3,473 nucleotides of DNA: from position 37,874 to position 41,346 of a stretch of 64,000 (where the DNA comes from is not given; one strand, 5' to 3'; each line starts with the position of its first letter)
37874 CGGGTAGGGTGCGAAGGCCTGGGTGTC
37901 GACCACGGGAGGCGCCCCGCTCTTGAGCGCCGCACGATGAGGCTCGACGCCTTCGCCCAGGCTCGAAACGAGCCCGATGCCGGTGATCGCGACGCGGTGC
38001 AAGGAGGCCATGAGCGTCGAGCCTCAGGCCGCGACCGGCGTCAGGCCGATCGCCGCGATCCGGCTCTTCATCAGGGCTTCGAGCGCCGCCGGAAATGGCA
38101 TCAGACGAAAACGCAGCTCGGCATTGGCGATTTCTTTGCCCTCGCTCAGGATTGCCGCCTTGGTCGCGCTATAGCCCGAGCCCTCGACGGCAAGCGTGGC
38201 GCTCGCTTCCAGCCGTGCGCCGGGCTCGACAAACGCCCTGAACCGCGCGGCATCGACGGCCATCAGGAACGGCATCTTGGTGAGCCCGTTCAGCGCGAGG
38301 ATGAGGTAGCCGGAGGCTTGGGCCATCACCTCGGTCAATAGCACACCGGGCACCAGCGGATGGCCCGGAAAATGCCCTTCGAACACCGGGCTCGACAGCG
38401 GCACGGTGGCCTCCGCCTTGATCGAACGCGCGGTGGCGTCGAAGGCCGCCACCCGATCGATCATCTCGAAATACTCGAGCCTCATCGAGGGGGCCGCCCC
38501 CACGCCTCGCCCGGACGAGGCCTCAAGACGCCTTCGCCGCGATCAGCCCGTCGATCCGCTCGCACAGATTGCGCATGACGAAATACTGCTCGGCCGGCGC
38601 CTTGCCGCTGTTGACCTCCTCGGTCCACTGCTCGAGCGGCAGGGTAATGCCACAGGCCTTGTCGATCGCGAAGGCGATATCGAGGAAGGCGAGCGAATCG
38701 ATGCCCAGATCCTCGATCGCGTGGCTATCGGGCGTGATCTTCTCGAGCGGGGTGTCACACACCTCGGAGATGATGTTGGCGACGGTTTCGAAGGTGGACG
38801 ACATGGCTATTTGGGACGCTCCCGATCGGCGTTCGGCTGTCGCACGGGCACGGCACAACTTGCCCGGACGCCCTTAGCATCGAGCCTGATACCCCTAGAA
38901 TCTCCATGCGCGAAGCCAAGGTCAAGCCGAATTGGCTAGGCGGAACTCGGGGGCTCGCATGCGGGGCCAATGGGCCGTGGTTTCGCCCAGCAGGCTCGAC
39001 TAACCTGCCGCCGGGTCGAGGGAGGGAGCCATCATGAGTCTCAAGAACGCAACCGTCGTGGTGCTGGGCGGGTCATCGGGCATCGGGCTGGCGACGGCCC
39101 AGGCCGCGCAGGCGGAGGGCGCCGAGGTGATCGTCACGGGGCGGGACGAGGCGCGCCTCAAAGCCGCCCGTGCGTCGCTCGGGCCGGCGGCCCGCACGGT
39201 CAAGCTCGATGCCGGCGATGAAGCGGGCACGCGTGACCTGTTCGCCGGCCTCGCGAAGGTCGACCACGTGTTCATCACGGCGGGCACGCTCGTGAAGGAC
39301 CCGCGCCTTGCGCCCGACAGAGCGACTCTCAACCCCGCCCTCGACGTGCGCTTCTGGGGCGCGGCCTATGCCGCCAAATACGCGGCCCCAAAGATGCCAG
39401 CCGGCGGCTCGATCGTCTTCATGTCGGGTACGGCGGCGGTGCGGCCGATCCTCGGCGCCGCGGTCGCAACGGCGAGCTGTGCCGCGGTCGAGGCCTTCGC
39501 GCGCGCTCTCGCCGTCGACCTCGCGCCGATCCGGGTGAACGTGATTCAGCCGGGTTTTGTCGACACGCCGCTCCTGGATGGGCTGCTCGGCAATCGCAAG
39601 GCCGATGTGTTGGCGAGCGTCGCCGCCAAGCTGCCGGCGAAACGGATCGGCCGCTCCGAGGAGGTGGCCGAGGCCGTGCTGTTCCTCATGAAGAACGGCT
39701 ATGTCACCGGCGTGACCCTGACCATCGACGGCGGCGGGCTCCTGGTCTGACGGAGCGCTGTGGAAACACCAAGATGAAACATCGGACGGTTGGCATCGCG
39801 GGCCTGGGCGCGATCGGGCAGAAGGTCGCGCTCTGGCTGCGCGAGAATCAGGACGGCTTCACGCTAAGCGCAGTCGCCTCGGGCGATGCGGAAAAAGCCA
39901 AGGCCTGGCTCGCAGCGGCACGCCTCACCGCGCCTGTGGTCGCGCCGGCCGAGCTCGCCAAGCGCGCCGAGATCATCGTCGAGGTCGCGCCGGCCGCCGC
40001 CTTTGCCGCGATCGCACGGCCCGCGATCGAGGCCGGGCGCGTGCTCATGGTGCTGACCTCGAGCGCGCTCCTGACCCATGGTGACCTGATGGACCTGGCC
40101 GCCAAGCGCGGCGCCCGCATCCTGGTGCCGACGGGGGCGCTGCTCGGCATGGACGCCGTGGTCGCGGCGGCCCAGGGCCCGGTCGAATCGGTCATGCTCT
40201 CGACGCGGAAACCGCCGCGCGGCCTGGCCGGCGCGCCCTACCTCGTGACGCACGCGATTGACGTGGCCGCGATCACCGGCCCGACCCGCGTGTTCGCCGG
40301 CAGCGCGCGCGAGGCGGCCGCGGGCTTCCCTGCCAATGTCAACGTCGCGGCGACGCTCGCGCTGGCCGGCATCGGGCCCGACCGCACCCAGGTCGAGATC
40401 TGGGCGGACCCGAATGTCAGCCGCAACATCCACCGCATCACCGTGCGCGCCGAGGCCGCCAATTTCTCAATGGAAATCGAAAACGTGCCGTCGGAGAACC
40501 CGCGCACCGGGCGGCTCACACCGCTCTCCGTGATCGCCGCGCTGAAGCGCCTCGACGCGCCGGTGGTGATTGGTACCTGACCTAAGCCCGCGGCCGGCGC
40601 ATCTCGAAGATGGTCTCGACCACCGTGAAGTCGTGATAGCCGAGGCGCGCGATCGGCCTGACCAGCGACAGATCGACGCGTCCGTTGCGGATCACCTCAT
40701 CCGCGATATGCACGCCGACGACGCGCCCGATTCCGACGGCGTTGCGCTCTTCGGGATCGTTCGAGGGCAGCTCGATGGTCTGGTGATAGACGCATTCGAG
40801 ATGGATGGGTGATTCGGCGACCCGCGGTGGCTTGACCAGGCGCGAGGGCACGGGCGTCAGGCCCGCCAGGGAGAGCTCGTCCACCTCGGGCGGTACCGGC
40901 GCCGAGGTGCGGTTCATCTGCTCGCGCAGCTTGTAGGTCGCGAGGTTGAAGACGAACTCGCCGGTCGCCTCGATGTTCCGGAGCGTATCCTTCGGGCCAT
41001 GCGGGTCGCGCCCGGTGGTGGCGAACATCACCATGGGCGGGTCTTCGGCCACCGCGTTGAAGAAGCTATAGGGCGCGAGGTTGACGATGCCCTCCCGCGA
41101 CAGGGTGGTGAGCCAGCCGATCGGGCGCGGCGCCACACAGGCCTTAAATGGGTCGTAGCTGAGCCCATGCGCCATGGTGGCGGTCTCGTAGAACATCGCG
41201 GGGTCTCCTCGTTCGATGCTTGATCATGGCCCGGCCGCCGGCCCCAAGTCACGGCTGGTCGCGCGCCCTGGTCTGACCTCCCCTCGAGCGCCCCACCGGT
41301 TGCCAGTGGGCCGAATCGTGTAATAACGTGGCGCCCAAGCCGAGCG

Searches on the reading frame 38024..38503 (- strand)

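Call 87: search_protein_families(library=pfam, proteins=[window:38024-38503:-], max_evalue=0.001)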
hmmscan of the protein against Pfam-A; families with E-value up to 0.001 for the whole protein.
window:38024-38503:- (159 aa): 1 family
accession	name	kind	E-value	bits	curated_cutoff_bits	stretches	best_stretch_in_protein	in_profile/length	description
PF07977.19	FabA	-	3.1e-19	69.4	23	1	10-128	4-137/138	FabA-like domain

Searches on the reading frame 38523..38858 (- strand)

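Call 87: search_protein_families(library=pfam, proteins=[window:38523-38858:-], max_evalue=0.001)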
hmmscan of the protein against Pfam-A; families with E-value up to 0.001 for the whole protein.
window:38523-38858:- (111 aa): 1 family
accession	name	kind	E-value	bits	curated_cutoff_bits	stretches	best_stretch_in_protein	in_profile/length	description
PF00550.31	PP-binding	-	2.5e-09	37.7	20.8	1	25-77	2-53/67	Phosphopantetheine attachment site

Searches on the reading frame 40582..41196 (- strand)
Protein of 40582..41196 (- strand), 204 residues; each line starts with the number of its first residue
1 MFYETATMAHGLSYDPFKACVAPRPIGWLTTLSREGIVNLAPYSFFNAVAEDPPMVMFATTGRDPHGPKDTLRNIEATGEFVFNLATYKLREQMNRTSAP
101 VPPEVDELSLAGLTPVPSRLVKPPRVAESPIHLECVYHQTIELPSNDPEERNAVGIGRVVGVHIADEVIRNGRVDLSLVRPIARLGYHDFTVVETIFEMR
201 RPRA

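Call 87: search_protein_families(library=pfam, proteins=[window:40582-41196:-], max_evalue=0.001)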
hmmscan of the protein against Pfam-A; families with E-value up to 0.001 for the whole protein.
window:40582-41196:- (204 aa): 1 family
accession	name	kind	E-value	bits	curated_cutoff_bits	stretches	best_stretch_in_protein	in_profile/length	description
PF01613.24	Flavin_Reduct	-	3.3e-21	76.4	27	1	23-168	5-137/153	Flavin reductase like domain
